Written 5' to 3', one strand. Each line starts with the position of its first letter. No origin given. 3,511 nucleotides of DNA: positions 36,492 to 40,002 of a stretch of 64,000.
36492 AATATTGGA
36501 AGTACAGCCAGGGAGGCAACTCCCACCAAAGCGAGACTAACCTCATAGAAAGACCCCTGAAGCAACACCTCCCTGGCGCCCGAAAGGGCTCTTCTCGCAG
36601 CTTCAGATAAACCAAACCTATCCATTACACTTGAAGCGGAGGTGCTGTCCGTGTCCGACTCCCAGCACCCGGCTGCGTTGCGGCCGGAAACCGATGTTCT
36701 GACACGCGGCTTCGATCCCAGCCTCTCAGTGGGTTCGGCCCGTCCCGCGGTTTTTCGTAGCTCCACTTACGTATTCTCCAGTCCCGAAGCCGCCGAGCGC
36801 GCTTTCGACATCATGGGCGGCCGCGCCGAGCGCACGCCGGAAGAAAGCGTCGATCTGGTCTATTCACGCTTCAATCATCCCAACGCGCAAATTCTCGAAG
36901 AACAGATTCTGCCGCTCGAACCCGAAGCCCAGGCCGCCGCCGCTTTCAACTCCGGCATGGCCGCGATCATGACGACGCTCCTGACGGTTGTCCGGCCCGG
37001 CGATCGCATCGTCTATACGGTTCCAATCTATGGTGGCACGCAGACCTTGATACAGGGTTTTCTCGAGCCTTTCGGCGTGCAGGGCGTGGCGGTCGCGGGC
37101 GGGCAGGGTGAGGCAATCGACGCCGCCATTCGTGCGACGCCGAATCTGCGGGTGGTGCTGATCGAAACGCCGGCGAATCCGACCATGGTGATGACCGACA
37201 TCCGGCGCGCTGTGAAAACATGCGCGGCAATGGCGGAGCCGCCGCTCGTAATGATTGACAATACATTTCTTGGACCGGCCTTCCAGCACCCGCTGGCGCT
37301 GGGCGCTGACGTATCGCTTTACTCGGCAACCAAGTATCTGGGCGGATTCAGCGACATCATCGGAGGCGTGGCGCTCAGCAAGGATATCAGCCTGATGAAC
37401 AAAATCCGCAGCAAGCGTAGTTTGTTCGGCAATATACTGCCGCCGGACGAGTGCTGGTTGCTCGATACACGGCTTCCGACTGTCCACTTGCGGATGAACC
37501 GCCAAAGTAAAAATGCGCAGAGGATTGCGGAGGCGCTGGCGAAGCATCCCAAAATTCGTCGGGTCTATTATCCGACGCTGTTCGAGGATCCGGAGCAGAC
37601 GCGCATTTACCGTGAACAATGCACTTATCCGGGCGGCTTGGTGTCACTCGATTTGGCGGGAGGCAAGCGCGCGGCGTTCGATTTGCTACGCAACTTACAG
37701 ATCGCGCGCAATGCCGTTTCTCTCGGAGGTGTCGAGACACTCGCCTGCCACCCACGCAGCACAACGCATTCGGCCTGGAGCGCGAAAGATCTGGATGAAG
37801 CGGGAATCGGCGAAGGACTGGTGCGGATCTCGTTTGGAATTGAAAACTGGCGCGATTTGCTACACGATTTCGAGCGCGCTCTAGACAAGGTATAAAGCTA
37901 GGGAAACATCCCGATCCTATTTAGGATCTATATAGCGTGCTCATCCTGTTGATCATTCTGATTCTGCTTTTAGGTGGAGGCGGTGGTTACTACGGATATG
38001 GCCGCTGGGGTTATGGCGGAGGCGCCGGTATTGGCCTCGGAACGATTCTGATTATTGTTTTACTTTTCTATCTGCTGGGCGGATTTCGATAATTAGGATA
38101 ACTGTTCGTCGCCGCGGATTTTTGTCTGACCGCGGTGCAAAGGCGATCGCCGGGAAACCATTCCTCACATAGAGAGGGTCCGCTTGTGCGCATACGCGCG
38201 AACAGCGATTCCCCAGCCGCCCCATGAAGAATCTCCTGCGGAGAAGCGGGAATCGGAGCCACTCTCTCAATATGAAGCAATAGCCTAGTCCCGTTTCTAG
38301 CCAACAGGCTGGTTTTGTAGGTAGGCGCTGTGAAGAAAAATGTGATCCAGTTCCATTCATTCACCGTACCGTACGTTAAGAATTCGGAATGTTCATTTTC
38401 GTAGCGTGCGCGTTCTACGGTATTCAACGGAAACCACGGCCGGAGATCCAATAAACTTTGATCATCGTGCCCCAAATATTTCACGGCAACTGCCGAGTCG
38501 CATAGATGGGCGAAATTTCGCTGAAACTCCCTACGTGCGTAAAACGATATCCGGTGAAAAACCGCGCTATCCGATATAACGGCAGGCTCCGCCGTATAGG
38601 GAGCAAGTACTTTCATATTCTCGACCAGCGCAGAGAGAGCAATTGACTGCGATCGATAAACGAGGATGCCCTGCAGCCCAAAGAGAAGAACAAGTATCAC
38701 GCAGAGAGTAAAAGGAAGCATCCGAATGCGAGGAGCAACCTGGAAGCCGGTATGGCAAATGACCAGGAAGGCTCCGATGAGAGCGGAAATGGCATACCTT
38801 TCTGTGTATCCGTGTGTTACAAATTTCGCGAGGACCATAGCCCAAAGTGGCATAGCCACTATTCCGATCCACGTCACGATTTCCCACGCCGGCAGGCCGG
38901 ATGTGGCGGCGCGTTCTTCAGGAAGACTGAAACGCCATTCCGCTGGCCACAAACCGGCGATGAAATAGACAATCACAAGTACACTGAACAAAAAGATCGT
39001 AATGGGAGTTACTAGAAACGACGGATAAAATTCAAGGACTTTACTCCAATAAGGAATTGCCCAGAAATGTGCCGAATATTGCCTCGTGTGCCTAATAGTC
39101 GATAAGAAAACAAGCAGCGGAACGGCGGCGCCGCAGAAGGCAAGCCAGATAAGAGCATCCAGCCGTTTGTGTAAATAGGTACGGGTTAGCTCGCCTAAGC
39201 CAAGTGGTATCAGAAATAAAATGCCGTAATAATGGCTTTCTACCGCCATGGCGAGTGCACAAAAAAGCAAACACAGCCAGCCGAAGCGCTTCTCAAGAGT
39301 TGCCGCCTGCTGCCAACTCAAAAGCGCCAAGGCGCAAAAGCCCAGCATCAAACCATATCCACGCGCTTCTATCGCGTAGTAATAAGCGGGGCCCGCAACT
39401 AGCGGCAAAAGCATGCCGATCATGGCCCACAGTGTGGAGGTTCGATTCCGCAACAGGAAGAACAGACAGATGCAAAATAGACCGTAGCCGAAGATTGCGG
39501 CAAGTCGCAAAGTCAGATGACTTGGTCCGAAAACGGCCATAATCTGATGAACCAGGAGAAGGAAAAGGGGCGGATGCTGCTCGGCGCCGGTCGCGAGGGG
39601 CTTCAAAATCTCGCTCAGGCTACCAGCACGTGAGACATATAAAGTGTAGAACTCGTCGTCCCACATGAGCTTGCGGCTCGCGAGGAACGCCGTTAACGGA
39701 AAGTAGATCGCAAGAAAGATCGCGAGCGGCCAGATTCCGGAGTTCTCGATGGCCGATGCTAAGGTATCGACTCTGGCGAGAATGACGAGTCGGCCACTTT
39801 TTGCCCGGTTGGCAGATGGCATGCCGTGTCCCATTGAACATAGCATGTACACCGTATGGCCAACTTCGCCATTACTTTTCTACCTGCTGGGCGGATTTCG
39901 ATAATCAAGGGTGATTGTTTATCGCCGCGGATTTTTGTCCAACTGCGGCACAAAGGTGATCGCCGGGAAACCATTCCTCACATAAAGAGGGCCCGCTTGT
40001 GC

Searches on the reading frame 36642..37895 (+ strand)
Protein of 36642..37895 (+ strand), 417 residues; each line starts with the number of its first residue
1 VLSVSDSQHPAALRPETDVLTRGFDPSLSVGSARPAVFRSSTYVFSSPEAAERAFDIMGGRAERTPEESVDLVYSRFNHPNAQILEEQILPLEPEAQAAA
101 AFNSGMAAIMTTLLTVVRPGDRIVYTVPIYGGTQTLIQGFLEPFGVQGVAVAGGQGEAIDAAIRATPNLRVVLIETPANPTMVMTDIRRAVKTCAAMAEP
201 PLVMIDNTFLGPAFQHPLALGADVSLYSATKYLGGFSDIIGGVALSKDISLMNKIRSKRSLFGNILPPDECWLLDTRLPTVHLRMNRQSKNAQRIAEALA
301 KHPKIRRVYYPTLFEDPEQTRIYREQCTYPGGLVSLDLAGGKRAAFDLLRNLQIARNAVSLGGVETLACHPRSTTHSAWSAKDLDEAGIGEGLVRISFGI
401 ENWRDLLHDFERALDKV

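Call 45: search_protein_families(library=pfam, proteins=[window:36642-37895:+], max_evalue=0.001)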
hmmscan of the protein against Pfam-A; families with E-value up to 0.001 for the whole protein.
window:36642-37895:+ (417 aa): 1 family
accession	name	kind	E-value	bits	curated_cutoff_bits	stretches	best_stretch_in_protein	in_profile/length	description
PF01053.26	Cys_Met_Meta_PP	-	9.1e-102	340.9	27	1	18-414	3-380/381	Cys/Met metabolism PLP-dependent enzyme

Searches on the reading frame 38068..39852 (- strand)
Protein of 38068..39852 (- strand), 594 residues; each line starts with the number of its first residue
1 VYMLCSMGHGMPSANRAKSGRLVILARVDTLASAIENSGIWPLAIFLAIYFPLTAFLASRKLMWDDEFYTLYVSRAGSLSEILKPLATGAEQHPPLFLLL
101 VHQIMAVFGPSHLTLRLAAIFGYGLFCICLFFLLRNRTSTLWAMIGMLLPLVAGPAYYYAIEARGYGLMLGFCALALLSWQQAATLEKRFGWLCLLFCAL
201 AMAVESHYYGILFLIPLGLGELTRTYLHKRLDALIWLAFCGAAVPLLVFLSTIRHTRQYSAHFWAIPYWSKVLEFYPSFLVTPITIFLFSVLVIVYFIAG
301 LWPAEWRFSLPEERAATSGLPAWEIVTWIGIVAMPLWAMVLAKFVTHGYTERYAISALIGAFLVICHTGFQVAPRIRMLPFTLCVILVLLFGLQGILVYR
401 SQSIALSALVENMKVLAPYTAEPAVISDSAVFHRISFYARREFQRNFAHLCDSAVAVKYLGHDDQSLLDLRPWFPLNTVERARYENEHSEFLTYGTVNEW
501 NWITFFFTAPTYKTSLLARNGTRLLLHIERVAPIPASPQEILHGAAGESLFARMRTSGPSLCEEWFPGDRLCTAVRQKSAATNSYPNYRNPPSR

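Call 45: search_protein_families(library=pfam, proteins=[window:38068-39852:-], max_evalue=0.001)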
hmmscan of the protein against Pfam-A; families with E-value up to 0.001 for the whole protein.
window:38068-39852:- (594 aa): 1 family
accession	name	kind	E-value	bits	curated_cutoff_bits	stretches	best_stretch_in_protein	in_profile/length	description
PF13231.12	PMT_2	-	2.5e-07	31.5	26.1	1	92-248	1-153/160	Dolichyl-phosphate-mannose-protein mannosyltransferase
